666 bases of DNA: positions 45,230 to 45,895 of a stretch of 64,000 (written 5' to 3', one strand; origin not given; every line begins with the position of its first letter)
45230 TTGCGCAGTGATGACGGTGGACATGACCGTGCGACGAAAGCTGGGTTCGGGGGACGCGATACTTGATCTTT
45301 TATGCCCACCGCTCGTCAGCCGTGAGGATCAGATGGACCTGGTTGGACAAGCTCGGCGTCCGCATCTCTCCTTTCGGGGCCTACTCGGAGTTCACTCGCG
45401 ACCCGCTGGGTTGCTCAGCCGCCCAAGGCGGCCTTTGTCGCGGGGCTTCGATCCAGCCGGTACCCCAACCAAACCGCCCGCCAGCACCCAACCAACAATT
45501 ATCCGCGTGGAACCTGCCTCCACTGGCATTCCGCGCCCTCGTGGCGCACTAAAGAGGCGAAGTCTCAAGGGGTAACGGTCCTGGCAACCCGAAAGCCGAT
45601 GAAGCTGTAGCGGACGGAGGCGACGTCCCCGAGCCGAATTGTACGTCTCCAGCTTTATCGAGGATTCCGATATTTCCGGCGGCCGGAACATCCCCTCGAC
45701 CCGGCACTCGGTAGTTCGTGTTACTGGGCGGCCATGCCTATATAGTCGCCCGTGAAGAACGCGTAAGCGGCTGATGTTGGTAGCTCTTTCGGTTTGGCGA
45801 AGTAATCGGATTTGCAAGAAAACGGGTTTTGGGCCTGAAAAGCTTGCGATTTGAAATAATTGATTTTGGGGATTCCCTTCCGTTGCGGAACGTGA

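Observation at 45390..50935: Second decayed VR copy and a conserved-block repeat family flanking the caspase-FGE locus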

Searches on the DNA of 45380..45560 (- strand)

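Call 12: search_dna_similar(query=window:45380-45560:-, collection=plasmids, mode=distant, max_evalue=0.001, max_rows=20)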
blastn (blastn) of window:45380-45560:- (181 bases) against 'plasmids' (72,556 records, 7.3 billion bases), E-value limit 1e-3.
Records with a match: 34; places in all: 49; records where one place covers at least 80% of the query: 30.
Best place of each record, by identity: 90-95% 1; 80-90% 1; 60-80% 32.
By first word of the organism name: Bradyrhizobium 13; Rhizobium 9; Mesorhizobium 5; Microvirga 2; Polymorphobacter 1; Nitrobacter 1; Pseudosulfitobacter 1; Acidibrevibacterium 1; Xanthobacter 1.
By predicted mobility (MOB-suite, as given by PLSDB): conjugative 20; non-mobilizable 11; mobilizable 3.
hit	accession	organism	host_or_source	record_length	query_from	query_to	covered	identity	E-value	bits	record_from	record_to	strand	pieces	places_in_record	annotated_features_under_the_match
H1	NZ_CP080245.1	Polymorphobacter sp. PAMC 29334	Megaspora,lichen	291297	8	181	96%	75.3%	7e-25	120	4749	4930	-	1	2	hypothetical protein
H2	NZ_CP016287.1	Rhizobium leguminosarum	Vavilovia formosa,cell culture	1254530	2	168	92%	78.4%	9e-30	137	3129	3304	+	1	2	record has no annotation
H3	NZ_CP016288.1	Rhizobium leguminosarum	Vavilovia formosa,cell culture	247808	2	168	92%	78.4%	9e-30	137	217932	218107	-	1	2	none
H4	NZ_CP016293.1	Rhizobium leguminosarum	Vavilovia formosa,cell culture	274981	2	168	92%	78.4%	9e-30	137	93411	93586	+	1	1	none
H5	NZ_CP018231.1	Rhizobium leguminosarum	Vavilovia formosa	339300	2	168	92%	78.4%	9e-30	137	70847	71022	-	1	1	none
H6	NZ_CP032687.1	Rhizobium sp. CCGE531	Phaseolus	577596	11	181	94%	76.2%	1e-27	129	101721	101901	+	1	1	none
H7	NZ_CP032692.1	Rhizobium sp. CCGE532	Phaseolus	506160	11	181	94%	76.2%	1e-27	129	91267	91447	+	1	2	none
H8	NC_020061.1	Rhizobium tropici CIAT 899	Phaseolus vulgaris root nodule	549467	11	181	94%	76.2%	1e-27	129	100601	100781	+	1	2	none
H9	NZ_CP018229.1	Rhizobium leguminosarum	Vavilovia formosa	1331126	11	168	87%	78.9%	9e-30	136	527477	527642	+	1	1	record has no annotation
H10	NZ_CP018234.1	Rhizobium leguminosarum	Vavilovia formosa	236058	11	168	87%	78.9%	9e-30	136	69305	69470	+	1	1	none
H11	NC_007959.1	Nitrobacter hamburgensis X14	-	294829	11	181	94%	70.7%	4e-15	89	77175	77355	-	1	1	none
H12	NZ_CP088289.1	Bradyrhizobium septentrionale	Glycine max cv. AC Glengarry,Cell ...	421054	8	162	86%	77.5%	2e-25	123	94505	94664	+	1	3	none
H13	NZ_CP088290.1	Bradyrhizobium septentrionale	Glycine max cv. AC Glengarry,Cell ...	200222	8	162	86%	77.5%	2e-25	123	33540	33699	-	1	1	none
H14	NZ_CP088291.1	Bradyrhizobium septentrionale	Glycine max cv. AC Glengarry,Cell ...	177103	8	162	86%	77.5%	2e-25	123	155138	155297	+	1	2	none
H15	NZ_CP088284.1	Bradyrhizobium septentrionale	Glycine max cv. AC Glengarry,Cell ...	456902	8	162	86%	77.5%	2e-25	123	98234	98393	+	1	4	none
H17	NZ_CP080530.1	Mesorhizobium sp. AR02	Oxytropis sp.,Cell culture,root nodule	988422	4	153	83%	78.1%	2e-25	123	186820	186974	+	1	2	none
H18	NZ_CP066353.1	Bradyrhizobium japonicum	Glycine max,DNA isolated from pure ...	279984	12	162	83%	76.3%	3e-22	111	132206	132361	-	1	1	none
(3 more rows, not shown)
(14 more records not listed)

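Call 13: get_annotated_region(hit=H8, flank=3000)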
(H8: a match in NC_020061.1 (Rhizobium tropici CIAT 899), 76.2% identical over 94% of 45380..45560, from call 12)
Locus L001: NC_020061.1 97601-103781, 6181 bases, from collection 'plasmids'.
description: Rhizobium tropici CIAT 899 plasmid pRtrCIAT899b, complete sequence
organism: Rhizobium tropici CIAT 899 (NCBI taxid 698761)
taxonomy: Bacteria; Pseudomonadota; Alphaproteobacteria; Hyphomicrobiales; Rhizobiaceae; Rhizobium; Rhizobium tropici; Rhizobium tropici CIAT 899
host: -; source: Phaseolus vulgaris root nodule; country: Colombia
typing (MOB-suite, as given by PLSDB): conjugative; replicon rep_cluster_141; relaxase MOBP,MOBQ; mating-pair formation MPF_T
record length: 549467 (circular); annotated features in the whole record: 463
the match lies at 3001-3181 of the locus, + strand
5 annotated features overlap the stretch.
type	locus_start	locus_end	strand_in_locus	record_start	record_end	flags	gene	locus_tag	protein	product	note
CDS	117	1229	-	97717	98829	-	-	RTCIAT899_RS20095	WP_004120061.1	histidinol-phosphate transaminase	GO:0000105 - histidine biosynthetic process [Evidence IEA]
CDS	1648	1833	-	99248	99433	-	-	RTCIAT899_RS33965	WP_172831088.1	hypothetical protein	-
CDS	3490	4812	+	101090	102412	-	ltrA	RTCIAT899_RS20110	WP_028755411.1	group II intron reverse transcriptase/maturase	GO:0000373 - Group II intron splicing [Evidence IEA]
CDS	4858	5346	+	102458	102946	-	-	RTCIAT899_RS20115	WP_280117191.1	IS5 family transposase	-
CDS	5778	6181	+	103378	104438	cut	-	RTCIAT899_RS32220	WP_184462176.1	IS630 family transposase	-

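Call 14: get_annotated_region(hit=H1, flank=3000)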
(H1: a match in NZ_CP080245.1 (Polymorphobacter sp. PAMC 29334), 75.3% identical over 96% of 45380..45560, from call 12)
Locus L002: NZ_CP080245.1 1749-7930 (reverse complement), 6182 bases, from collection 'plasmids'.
description: Polymorphobacter sp. PAMC 29334 plasmid p29334-2, complete sequence
organism: Polymorphobacter sp. PAMC 29334 (NCBI taxid 2862331)
taxonomy: Bacteria; Pseudomonadota; Alphaproteobacteria; Sphingomonadales; Sphingosinicellaceae; Polymorphobacter; Polymorphobacter sp. PAMC 29334
host: -; source: Megaspora,lichen; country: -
typing (MOB-suite, as given by PLSDB): non-mobilizable
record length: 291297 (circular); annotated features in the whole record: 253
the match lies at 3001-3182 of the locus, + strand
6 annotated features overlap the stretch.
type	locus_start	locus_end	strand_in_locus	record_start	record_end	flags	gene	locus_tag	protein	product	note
CDS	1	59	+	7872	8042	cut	-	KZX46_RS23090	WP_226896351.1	hypothetical protein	-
CDS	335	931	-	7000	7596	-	-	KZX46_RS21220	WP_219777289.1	MucR family transcriptional regulator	-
CDS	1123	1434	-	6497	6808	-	-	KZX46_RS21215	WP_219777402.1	SWIB/MDM2 domain-containing protein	-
CDS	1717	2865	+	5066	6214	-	-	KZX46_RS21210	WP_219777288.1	GGDEF domain-containing protein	-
CDS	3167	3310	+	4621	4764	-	-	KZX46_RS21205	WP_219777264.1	hypothetical protein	-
CDS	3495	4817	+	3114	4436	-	ltrA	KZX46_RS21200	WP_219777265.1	group II intron reverse transcriptase/maturase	GO:0000373 - Group II intron splicing [Evidence IEA]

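Call 47: get_annotated_region(hit=H2, flank=2500)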
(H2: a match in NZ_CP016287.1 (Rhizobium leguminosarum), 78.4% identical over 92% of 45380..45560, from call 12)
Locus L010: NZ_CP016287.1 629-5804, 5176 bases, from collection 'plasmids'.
description: Rhizobium leguminosarum strain Vaf10 plasmid unnamed1, complete sequence
organism: Rhizobium leguminosarum (NCBI taxid 384)
taxonomy: Bacteria; Pseudomonadota; Alphaproteobacteria; Hyphomicrobiales; Rhizobiaceae; Rhizobium; Rhizobium leguminosarum
host: -; source: Vavilovia formosa,cell culture; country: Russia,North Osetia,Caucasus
typing (MOB-suite, as given by PLSDB): non-mobilizable; mating-pair formation MPF_T
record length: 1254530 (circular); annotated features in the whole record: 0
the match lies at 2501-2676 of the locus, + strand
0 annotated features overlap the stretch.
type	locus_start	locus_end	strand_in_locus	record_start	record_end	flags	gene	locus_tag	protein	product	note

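Call 48: get_annotated_region(hit=H11, flank=2500)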
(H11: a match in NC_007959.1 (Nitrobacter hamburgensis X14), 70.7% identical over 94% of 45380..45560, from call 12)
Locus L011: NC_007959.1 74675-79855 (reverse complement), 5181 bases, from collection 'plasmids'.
description: Nitrobacter hamburgensis X14 plasmid 1, complete sequence
organism: Nitrobacter hamburgensis X14 (NCBI taxid 323097)
taxonomy: Bacteria; Pseudomonadota; Alphaproteobacteria; Hyphomicrobiales; Nitrobacteraceae; Nitrobacter; Nitrobacter hamburgensis; Nitrobacter hamburgensis X14
host: -; source: -; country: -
typing (MOB-suite, as given by PLSDB): mobilizable; replicon rep_cluster_472; relaxase MOBP
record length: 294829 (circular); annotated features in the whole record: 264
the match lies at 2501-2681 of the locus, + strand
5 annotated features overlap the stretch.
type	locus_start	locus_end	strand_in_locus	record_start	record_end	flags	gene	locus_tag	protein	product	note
CDS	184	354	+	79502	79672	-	-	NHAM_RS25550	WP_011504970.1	DUF2934 domain-containing protein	-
CDS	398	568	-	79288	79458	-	-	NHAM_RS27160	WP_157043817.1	hypothetical protein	-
CDS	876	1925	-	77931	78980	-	-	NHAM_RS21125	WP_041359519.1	IS110 family transposase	-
CDS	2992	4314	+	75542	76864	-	ltrA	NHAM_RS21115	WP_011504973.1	group II intron reverse transcriptase/maturase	GO:0000373 - Group II intron splicing [Evidence IEA]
CDS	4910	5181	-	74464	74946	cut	-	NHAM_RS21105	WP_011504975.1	hypothetical protein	-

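Call 49: get_annotated_region(hit=H12, flank=2500)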
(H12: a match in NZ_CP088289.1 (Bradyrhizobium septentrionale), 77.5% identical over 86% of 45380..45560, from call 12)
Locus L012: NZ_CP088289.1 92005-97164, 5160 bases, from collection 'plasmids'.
description: Bradyrhizobium septentrionale strain 162S2 plasmid pBs162S2a, complete sequence
organism: Bradyrhizobium septentrionale (NCBI taxid 1404411)
taxonomy: Bacteria; Pseudomonadota; Alphaproteobacteria; Hyphomicrobiales; Nitrobacteraceae; Bradyrhizobium; Bradyrhizobium septentrionale
host: -; source: Glycine max cv. AC Glengarry,Cell culture,Root nodule from soybean plant inoculated with root zone soil from ...; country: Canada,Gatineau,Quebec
typing (MOB-suite, as given by PLSDB): conjugative; replicon rep_cluster_506; relaxase MOBP; mating-pair formation MPF_T
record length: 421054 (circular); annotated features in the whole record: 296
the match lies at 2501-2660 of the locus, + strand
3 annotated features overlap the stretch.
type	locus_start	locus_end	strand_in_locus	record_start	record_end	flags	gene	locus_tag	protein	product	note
CDS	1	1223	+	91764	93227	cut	istA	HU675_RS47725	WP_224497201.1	IS21 family transposase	-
CDS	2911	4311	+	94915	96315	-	ltrA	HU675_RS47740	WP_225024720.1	group II intron reverse transcriptase/maturase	GO:0000373 - Group II intron splicing [Evidence IEA]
CDS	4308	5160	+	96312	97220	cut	-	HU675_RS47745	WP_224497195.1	IS110 family transposase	-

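Call 50: get_annotated_region(hit=H17, flank=2500)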
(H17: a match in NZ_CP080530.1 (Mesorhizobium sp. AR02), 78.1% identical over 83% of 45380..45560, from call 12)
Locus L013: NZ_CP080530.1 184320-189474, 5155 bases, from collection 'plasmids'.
description: Mesorhizobium sp. AR02 plasmid pMspAR02c, complete sequence
organism: Mesorhizobium sp. AR02 (NCBI taxid 2865837)
taxonomy: Bacteria; Pseudomonadota; Alphaproteobacteria; Hyphomicrobiales; Phyllobacteriaceae; Mesorhizobium; Mesorhizobium sp. AR02
host: -; source: Oxytropis sp.,Cell culture,root nodule; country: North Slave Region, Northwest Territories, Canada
typing (MOB-suite, as given by PLSDB): conjugative; relaxase MOBP,MOBP,MOBP; mating-pair formation MPF_T
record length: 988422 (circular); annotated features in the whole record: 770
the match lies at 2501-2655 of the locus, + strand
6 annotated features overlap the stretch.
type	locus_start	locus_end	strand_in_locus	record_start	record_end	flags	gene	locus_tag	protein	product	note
CDS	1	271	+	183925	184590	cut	sctR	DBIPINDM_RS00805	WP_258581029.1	type III secretion system export apparatus subunit SctR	GO:0030254 - protein secretion by the type III secretion system [Evidence IEA]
CDS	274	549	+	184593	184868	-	-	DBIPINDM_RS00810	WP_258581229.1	EscS/YscS/HrcS family type III secretion system export apparatus protein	-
CDS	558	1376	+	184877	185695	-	sctT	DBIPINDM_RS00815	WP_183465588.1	type III secretion system export apparatus subunit SctT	GO:0030254 - protein secretion by the type III secretion system [Evidence IEA]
CDS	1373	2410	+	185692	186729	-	-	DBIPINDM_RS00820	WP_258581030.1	EscU/YscU/HrcU family type III secretion system export apparatus switch protein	GO:0009306 - protein secretion [Evidence IEA]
CDS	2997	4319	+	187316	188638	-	ltrA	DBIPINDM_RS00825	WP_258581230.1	group II intron reverse transcriptase/maturase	GO:0000373 - Group II intron splicing [Evidence IEA]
CDS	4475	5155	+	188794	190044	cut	-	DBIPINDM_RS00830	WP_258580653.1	site-specific integrase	-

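Call 51: get_annotated_region(hit=H18, flank=2500)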
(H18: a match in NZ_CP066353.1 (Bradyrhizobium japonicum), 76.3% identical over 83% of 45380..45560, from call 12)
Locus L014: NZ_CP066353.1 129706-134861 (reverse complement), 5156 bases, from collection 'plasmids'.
description: Bradyrhizobium japonicum strain S06B-BJ plasmid p2S06B, complete sequence
organism: Bradyrhizobium japonicum (NCBI taxid 375)
taxonomy: Bacteria; Pseudomonadota; Alphaproteobacteria; Hyphomicrobiales; Nitrobacteraceae; Bradyrhizobium; Bradyrhizobium japonicum
host: -; source: Glycine max,DNA isolated from pure culture,root nodules; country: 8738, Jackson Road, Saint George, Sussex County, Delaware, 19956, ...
typing (MOB-suite, as given by PLSDB): conjugative; relaxase MOBQ; mating-pair formation MPF_T
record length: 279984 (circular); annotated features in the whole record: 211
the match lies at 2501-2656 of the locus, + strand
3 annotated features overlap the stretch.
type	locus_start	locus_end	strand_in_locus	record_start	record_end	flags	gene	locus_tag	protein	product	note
CDS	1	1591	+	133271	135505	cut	-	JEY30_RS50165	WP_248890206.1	Ulp1 family isopeptidase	GO:0006508 - proteolysis [Evidence IEA]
CDS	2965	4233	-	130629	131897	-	-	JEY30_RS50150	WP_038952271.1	IS256 family transposase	-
CDS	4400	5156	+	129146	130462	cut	ltrA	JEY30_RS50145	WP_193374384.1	group II intron reverse transcriptase/maturase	GO:0000373 - Group II intron splicing [Evidence IEA]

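Call 58: build_rna_model(alignment_id=A5)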
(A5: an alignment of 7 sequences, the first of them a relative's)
Model R1 built from alignment A5 (7 sequences, 130 columns); structure: RNAalifold consensus.
model positions 130; base pairs 41; branch points 4; effective number of sequences 0.8; information 0.591 bits per position. Calibrated on 0.2 Mb of random sequence (short: E-values are rough).
structure used (alignment columns):
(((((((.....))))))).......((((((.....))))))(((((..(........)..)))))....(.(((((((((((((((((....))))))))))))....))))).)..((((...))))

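Call 59: search_with_rna_model(model_id=R1, source=window, max_evalue=1, show_alignments=3)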
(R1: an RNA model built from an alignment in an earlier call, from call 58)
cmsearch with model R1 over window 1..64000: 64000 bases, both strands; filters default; matches with E-value up to 1: 2.
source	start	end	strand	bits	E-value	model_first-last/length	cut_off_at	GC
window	45425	45549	-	99.1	1.4e-20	1-130/130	no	0.66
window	50809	50922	-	14.9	0.066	1-130/130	no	0.61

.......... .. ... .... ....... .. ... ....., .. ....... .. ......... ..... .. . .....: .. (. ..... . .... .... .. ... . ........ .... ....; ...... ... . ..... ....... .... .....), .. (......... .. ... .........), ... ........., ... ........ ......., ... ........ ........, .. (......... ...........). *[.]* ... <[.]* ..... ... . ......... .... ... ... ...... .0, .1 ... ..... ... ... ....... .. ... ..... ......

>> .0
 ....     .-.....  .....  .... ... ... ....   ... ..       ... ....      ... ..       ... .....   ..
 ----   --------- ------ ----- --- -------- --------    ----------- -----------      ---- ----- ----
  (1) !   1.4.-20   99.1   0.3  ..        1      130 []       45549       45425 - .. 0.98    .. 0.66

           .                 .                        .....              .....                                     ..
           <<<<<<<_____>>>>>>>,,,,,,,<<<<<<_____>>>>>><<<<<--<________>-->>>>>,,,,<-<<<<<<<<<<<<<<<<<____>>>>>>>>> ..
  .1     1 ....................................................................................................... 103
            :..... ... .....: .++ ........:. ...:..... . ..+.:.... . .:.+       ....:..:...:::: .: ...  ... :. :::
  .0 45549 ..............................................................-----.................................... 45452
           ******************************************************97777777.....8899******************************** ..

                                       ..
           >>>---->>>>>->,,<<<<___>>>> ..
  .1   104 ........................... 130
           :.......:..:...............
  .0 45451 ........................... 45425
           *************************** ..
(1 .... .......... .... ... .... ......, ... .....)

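Call 73: search_with_rna_model(model_id=R1, sources=[L003, L004, L005, L006, L009, L015, L017, L018, L019, L020], max_evalue=1)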
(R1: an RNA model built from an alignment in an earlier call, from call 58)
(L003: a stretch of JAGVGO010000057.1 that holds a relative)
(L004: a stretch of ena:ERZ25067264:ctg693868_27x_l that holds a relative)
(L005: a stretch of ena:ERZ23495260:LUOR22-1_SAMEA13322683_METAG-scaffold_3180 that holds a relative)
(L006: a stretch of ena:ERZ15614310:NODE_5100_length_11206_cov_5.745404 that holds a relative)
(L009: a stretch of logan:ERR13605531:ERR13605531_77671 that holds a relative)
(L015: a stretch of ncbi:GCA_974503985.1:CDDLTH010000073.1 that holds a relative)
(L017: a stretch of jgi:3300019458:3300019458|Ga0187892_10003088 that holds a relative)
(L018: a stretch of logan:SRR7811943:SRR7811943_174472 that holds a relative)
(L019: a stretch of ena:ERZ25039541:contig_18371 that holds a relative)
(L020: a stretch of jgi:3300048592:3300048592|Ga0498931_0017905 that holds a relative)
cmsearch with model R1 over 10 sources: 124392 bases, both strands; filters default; matches with E-value up to 1: 3.
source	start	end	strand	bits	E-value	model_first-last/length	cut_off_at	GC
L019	18706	18819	+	12.7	0.4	1-130/130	no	0.69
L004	9564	9684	+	12.4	0.46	1-130/130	no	0.61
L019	17793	17930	+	11.7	0.67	1-130/130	no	0.67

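Call 77: search_with_rna_model(model_id=R1, sources=[L021, L022, L023, L024, L025, L026, L027, L028, L029, L030], max_evalue=0.01)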
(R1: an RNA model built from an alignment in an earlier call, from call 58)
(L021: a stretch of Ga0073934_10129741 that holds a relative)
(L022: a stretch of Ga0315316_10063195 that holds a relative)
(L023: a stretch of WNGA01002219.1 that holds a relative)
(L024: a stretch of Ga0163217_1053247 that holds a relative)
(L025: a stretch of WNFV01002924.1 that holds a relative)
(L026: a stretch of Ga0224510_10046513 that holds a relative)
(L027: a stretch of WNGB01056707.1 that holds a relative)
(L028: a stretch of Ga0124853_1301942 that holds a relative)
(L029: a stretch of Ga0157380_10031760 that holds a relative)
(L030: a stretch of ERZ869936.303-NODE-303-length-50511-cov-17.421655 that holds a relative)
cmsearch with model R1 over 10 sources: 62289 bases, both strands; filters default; matches with E-value up to 0.01: 0.
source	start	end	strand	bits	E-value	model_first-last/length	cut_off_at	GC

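Call 89: search_rna_families(sources=[L001, L002, L011, L013], threshold=gathering)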
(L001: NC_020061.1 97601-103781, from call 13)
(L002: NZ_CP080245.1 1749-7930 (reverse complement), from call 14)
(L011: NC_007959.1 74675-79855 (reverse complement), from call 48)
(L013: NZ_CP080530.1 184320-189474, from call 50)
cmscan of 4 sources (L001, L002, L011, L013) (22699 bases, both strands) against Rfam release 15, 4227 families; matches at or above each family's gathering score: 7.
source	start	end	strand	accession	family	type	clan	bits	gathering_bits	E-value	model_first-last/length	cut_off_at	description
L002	3029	3168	+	RF02003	group-II-D1D4-4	Intron;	CL00102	105.4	49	5.9e-23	1-138/138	no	Group II catalytic intron D1-D4-4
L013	2533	2672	+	RF02003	group-II-D1D4-4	Intron;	CL00102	103.5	49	1.9e-22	1-138/138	no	Group II catalytic intron D1-D4-4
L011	2526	2665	+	RF02003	group-II-D1D4-4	Intron;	CL00102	102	49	4.5e-22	1-138/138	no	Group II catalytic intron D1-D4-4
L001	3026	3165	+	RF02003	group-II-D1D4-4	Intron;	CL00102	99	49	2.7e-21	1-138/138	no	Group II catalytic intron D1-D4-4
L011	4324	4412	+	RF00029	Intron_gpII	Intron;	-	48.3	40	7.3e-07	1-77/77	no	Group II catalytic intron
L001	4822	4924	+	RF00029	Intron_gpII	Intron;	-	47.6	40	1.1e-06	1-77/77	no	Group II catalytic intron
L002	4827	4916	+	RF00029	Intron_gpII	Intron;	-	45.4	40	3.7e-06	1-77/77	no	Group II catalytic intron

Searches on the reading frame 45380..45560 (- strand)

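Call 88: search_protein_families(library=pfam, proteins=[L001:3490-4812:+, L002:3495-4817:+, L011:2992-4314:+], max_evalue=0.001)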
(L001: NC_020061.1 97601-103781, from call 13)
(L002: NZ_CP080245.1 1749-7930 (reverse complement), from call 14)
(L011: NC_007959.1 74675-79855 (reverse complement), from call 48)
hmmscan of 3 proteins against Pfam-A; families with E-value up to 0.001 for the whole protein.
L001:3490-4812:+ (440 aa): 2 families
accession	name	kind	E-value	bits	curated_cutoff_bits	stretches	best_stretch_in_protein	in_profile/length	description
PF00078.32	RVT_1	-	6.3e-35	121.2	29.6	1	96-315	1-204/205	Reverse transcriptase (RNA-dependent DNA polymerase)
PF08388.16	GIIM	-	4.2e-12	46.3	23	1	338-409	1-73/80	Group II intron, maturase-specific domain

L002:3495-4817:+ (440 aa): 2 families
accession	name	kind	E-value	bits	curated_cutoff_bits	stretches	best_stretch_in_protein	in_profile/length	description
PF00078.32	RVT_1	-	2.2e-36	125.9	29.6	1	97-316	2-205/205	Reverse transcriptase (RNA-dependent DNA polymerase)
PF08388.16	GIIM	-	3.7e-12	46.5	23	1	338-409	1-73/80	Group II intron, maturase-specific domain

L011:2992-4314:+ (440 aa): 2 families
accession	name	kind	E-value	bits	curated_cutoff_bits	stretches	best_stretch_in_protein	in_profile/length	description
PF00078.32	RVT_1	-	1.5e-36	126.4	29.6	1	96-316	1-205/205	Reverse transcriptase (RNA-dependent DNA polymerase)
PF08388.16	GIIM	-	1.4e-13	51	23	1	338-408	1-72/80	Group II intron, maturase-specific domain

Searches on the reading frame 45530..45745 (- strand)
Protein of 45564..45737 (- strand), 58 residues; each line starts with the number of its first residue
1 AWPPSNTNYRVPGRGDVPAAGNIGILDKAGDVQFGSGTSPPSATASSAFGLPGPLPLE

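Call 42: search_protein_families(library=pfam, proteins=[window:45549-45707:-], max_evalue=1)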
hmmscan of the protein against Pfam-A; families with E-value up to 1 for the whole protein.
window:45549-45707:- (52 aa): 0 families

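Call 43: search_protein_families(library=ncbifam, proteins=[window:45564-45737:-, window:45530-45745:-], max_evalue=10)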
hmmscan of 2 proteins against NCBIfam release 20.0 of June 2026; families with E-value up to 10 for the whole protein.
seq(58 aa): 0 families

seq(72 aa): 0 families
